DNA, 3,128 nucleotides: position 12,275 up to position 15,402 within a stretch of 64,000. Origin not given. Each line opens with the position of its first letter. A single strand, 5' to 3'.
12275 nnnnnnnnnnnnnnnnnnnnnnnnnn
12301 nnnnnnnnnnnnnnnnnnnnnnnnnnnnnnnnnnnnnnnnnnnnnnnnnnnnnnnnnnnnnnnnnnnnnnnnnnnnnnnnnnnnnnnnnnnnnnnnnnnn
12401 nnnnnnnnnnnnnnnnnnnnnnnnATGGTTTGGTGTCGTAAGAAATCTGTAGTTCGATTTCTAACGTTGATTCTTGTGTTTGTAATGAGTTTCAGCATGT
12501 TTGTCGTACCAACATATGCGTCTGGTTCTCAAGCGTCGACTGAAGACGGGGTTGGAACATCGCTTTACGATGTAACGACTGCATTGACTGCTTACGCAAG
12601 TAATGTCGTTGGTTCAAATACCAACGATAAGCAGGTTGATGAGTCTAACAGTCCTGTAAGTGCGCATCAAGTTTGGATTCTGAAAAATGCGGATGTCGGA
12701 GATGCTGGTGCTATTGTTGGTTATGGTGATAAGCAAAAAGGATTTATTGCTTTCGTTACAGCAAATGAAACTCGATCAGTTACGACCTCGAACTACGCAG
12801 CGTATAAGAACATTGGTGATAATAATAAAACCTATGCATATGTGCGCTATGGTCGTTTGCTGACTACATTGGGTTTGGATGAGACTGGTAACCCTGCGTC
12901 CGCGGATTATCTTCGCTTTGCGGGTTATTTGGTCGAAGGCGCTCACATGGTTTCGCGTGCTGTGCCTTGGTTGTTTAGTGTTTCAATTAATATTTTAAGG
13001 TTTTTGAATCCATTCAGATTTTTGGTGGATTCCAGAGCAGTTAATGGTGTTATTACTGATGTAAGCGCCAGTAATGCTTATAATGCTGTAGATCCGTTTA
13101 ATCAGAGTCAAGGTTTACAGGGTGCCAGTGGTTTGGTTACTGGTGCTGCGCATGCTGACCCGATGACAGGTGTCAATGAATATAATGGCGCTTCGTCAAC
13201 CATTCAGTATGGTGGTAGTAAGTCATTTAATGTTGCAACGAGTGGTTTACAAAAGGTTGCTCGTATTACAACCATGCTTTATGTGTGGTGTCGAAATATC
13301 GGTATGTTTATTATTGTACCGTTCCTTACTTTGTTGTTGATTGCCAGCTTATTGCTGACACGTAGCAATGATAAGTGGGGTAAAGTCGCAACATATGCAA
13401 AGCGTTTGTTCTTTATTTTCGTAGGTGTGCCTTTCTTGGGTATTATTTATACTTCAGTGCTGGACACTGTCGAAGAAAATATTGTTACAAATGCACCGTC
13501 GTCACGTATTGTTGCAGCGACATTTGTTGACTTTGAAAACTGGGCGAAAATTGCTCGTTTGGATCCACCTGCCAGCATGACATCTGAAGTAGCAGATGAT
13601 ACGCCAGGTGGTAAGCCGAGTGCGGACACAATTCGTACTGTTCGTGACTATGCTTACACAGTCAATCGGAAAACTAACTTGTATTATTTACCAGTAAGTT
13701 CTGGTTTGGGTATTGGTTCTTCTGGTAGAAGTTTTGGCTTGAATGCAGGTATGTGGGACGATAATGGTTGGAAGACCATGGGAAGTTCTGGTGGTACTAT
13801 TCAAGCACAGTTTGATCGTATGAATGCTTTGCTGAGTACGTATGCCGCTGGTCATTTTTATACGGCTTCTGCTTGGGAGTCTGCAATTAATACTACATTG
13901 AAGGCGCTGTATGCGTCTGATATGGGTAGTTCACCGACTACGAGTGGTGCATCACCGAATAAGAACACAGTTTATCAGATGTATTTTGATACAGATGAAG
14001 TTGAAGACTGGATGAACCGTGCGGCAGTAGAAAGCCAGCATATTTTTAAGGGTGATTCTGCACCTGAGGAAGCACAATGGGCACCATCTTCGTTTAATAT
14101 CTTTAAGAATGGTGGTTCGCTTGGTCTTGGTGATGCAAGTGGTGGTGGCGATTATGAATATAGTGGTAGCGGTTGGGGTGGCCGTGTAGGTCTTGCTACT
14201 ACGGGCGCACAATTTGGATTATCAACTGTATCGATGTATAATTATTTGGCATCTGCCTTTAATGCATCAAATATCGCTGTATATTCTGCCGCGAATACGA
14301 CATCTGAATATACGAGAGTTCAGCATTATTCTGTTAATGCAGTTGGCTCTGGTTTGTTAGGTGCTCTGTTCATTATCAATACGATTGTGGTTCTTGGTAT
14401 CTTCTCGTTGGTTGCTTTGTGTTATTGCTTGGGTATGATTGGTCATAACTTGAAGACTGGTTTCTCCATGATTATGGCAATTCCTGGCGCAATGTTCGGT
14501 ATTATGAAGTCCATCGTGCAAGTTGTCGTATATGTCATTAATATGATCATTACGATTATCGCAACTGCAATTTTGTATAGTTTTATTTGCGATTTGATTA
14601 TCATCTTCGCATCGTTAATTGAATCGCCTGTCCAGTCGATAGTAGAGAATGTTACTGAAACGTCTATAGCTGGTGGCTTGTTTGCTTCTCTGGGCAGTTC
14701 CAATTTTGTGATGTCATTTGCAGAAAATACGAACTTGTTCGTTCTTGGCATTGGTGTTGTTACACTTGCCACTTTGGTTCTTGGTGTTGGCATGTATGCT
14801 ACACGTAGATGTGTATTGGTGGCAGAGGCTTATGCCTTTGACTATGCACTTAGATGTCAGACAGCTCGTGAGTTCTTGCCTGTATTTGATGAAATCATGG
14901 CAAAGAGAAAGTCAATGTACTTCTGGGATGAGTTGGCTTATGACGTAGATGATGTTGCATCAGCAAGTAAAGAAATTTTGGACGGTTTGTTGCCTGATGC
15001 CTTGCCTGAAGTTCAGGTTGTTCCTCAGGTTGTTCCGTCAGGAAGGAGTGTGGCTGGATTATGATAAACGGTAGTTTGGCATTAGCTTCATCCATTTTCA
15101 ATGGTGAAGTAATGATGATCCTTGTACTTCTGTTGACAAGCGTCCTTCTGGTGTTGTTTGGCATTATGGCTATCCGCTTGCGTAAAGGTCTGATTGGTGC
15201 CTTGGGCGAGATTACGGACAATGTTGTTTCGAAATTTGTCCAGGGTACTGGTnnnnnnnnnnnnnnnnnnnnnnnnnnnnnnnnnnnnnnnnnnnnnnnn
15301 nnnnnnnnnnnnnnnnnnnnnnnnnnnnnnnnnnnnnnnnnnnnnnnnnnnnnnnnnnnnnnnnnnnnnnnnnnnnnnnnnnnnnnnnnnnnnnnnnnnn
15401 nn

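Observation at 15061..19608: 1515-aa Gly/Ala/Ser-rich protein with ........-seeded repeats and a collagen-like G-R-D-G tail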

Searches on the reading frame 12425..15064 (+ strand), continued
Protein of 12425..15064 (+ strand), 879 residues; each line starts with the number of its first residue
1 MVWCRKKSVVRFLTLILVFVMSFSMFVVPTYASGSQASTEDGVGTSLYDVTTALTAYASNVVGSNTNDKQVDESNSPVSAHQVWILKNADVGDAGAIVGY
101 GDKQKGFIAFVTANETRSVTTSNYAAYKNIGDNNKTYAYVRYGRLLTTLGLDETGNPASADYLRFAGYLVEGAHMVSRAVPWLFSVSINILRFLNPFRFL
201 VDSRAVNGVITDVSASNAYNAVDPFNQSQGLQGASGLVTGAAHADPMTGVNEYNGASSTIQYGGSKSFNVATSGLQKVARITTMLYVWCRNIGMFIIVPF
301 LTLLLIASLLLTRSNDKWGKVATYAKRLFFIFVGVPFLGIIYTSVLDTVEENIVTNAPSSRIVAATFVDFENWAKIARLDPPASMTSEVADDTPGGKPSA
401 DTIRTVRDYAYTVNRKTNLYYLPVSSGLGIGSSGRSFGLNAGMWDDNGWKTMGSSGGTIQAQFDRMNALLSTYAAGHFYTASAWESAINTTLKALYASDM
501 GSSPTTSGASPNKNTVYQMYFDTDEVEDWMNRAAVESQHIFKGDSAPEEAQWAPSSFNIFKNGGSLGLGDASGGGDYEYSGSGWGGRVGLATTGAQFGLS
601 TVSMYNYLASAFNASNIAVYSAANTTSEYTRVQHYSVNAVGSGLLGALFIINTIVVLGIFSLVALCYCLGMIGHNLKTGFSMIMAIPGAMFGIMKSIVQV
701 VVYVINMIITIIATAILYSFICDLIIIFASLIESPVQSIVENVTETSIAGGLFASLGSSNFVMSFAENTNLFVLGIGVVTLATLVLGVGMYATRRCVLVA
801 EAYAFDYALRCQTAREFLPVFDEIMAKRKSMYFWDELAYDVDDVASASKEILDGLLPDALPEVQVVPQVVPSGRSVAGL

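Call 68: fold_search(model_id=the predicted structure, library=pdb)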
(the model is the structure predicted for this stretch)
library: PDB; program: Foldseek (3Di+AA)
matches with E <= 10: 24; with E <= 0.001: 0
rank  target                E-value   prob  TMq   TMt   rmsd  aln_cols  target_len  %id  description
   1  9exz_C                1.2e+00  0.03  0.07  0.09  32.8       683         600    8  Efficient and scalable protein design using a relaxed sequence space (released 2024-10-16)
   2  7z84_L                3.3e+00  0.02  0.05  0.06  33.9       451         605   12  Complex I from E. coli, DDM/LMNG-purified, under Turnover at pH 8, Open-ready state (released 2022-09-21)
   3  7p61_L                3.4e+00  0.01  0.07  0.08  39.8       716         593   10  Complex I from E. coli, DDM-purified, with NADH, Resting state (released 2022-09-21)
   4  2wbi_B                3.7e+00  0.04  0.06  0.10  23.3       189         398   10  Crystal structure of human acyl-CoA dehydrogenase 11 (released 2009-05-12)
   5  7udn_B                4.2e+00  0.15  0.10  0.26  26.5       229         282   11  Crystal structure of designed helical repeat protein RPB_PLP1_R6 in alternative conformation 2 (released 2023-03-22)
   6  9exz_B                4.2e+00  0.01  0.06  0.07  34.3       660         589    8  Efficient and scalable protein design using a relaxed sequence space (released 2024-10-16)
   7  7udm_A                6.0e+00  0.11  0.11  0.26  10.3       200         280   10  Crystal structure of designed helical repeat protein RPB_PLP1_R6 in alternative conformation 1 (with peptide) (released 2023-03-22)
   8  4hr3                  6.9e+00  0.06  0.06  0.12  23.0       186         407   10  Structure of a putative acyl-CoA dehydrogenase from Mycobacterium abscessus (released 2012-11-14)
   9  5mr6_A                6.9e+00  0.01  0.04  0.07  22.5       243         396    9  XiaF from Streptomyces sp. in complex with FADH2 and Glycerol (released 2017-06-28)
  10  6u1v_B                7.2e+00  0.04  0.06  0.12  24.3       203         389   13  Crystal structure of acyl-ACP/acyl-CoA dehydrogenase from allylmalonyl-CoA and FK506 biosynthesis, TcsD (released 2019-12-18)
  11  7p64_L                7.2e+00  0.02  0.06  0.08  25.8       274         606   14  Complex I from E. coli, DDM/LMNG-purified, under Turnover at pH 6, Open state (released 2022-09-21)
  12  5xb8_A                7.2e+00  0.02  0.05  0.09  20.2       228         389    7  Crystal structure of dibenzothiophene monooxygenase (TdsC) from Paenibacillus sp. A11-2 (released 2017-08-09)
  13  8a7b_B                7.5e+00  0.02  0.05  0.12  21.8       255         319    9  PcIDS1_D319N in complex with Mg2+ and 3-Br-GPP (released 2023-05-31)
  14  6rw3_B                7.8e+00  0.01  0.05  0.08  21.9       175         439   14  The molecular basis for sugar import in malaria parasites. (released 2020-01-29)
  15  7udm_B                8.2e+00  0.08  0.10  0.26  10.3       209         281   12  Crystal structure of designed helical repeat protein RPB_PLP1_R6 in alternative conformation 1 (with peptide) (released 2023-03-22)
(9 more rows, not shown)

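Call 72: search_protein_families(library=phrogs, proteins=[window:12425-15064:+], max_evalue=0.01)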
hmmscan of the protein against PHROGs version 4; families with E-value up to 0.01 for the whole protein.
window:12425-15064:+ (879 aa): 0 families

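Call 79: search_dna_similar(query=window:12425-15064:+, collection=plasmids, mode=protein, max_evalue=0.001, max_rows=15)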
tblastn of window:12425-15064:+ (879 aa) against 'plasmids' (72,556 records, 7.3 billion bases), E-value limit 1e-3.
Records with a match: 3; places in all: 3; records where one place covers at least 80% of the query: 0.
Best place of each record, by identity: <60% 3.
By first word of the organism name: Gordonia 1; Rhodococcus 1; Streptomyces 1.
By predicted mobility (MOB-suite, as given by PLSDB): mobilizable 2; non-mobilizable 1.
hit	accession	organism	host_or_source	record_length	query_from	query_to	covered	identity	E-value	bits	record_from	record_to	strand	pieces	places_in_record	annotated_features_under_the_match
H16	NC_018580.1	Gordonia sp. KTR9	-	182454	53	771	61%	25.6%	2e-14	158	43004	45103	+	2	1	hypothetical protein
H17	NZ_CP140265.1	Rhodococcus fascians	cell culture,garbage dump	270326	92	745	53%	26.1%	7e-15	160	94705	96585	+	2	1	hypothetical protein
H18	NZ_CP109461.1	Streptomyces sp. NBC_01454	-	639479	313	755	30%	31.8%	2e-15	150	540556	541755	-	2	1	hypothetical protein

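Call 80: get_annotated_region(hit=H16, flank=9000)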
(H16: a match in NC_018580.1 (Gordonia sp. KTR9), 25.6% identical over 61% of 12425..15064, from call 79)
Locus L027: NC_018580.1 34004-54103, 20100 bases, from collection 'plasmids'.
description: Gordonia sp. KTR9 plasmid pGKT2, complete sequence
organism: Gordonia sp. KTR9 (NCBI taxid 337191)
taxonomy: Bacteria; Actinomycetota; Actinomycetes; Mycobacteriales; Gordoniaceae; Gordonia; Gordonia sp. KTR9
host: -; source: -; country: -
typing (MOB-suite, as given by PLSDB): mobilizable; replicon rep_cluster_394; relaxase MOBP
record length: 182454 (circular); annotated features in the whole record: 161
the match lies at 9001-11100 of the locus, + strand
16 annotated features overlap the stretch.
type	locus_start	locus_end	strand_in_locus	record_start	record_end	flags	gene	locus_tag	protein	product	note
CDS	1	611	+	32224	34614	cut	-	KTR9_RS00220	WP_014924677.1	DNA topoisomerase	GO:0006265 - DNA topological change [Evidence IEA]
CDS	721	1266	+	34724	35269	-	-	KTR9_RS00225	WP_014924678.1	hypothetical protein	-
CDS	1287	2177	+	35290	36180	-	-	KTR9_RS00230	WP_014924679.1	hypothetical protein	-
CDS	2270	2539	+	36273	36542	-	-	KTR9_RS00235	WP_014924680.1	helix-turn-helix domain-containing protein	-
CDS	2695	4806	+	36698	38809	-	-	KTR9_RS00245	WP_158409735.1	AAA family ATPase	-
CDS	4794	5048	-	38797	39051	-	-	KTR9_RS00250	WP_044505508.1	hypothetical protein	-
CDS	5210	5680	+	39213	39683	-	-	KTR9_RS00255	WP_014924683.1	hypothetical protein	-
CDS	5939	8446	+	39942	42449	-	-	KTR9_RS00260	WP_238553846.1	hypothetical protein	-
CDS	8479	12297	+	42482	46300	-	-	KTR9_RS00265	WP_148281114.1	hypothetical protein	-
CDS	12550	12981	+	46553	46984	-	-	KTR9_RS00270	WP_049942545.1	hypothetical protein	-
CDS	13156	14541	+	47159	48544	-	-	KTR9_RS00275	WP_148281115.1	hypothetical protein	-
CDS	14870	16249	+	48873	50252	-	-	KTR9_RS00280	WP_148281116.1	phage tail tip lysozyme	-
CDS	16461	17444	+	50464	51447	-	-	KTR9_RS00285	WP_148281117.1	hypothetical protein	-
CDS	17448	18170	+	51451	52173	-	-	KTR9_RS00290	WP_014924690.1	hypothetical protein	-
CDS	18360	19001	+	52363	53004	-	-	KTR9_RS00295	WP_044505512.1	hypothetical protein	-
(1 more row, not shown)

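Call 103: search_protein_families(library=ncbifam, proteins=[L027:5939-8446:+, L027:8479-12297:+, L027:13156-14541:+], max_evalue=0.05)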
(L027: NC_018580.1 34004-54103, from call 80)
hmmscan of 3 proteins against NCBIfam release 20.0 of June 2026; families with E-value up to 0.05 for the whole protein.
L027:5939-8446:+ (835 aa): 1 family
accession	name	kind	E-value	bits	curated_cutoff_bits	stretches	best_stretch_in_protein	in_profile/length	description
NF045975.1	VirB4_plasma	equivalog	0.0033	15.2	590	1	232-393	349-504/894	Mbov_0397 family ICE element conjugal transfer ATPase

L027:8479-12297:+ (1272 aa): 0 families

L027:13156-14541:+ (461 aa): 0 families

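Call 104: search_protein_families(library=pfam, proteins=[L027:5939-8446:+, L027:8479-12297:+, L027:13156-14541:+], max_evalue=0.05)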
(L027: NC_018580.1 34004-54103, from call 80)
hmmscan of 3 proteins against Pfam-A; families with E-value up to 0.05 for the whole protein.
L027:5939-8446:+ (835 aa): 0 families

L027:8479-12297:+ (1272 aa): 0 families

L027:13156-14541:+ (461 aa): 0 families

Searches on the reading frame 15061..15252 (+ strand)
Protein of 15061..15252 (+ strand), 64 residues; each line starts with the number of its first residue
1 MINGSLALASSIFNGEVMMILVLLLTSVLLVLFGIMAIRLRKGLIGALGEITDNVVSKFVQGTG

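Call 33: find_homologous_proteins(query=A4, max_evalue=0.01)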
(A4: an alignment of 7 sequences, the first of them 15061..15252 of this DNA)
Query A4 (7 sequences) (64 aa, profile of the alignment): 3 proteins with E <= 0.01 among 380 candidates.
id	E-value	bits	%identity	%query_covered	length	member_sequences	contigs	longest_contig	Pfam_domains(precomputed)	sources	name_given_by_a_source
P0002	1.3e-17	81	37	72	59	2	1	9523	-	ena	-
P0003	1.3e-13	68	36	70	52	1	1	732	-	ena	-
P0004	6.6e-7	47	51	73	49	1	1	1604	-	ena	-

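Call 74: search_protein_representatives(alignment_id=A6)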
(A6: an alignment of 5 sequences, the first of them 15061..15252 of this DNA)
Query: 5 sequences, 881 profile positions. Proteins with E-value up to 0.001 (for the whole library): 28; up to 1e-10: 10; up to 1e-30: 2. The best 28 are listed.
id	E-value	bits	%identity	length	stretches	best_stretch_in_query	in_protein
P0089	0.0e+00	1731.1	-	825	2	1-517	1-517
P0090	3.0e-44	168.0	-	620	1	4-257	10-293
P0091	8.0e-30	120.2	-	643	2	6-168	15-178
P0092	1.8e-29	119.0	-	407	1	2-194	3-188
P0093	2.6e-14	68.9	-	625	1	4-217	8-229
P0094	3.5e-13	65.1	-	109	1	2-88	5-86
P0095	7.1e-13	64.1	-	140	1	2-146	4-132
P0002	8.4e-13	63.9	-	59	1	7-64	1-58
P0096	1.9e-12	62.7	-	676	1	2-221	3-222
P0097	7.1e-11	57.5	-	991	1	2-213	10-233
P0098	1.2e-10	56.8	-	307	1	3-93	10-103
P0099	3.9e-10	55.1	-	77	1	2-66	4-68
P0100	5.1e-10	54.7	-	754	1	2-147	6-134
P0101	1.2e-09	53.4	-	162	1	3-152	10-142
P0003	1.9e-08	49.5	-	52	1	1-49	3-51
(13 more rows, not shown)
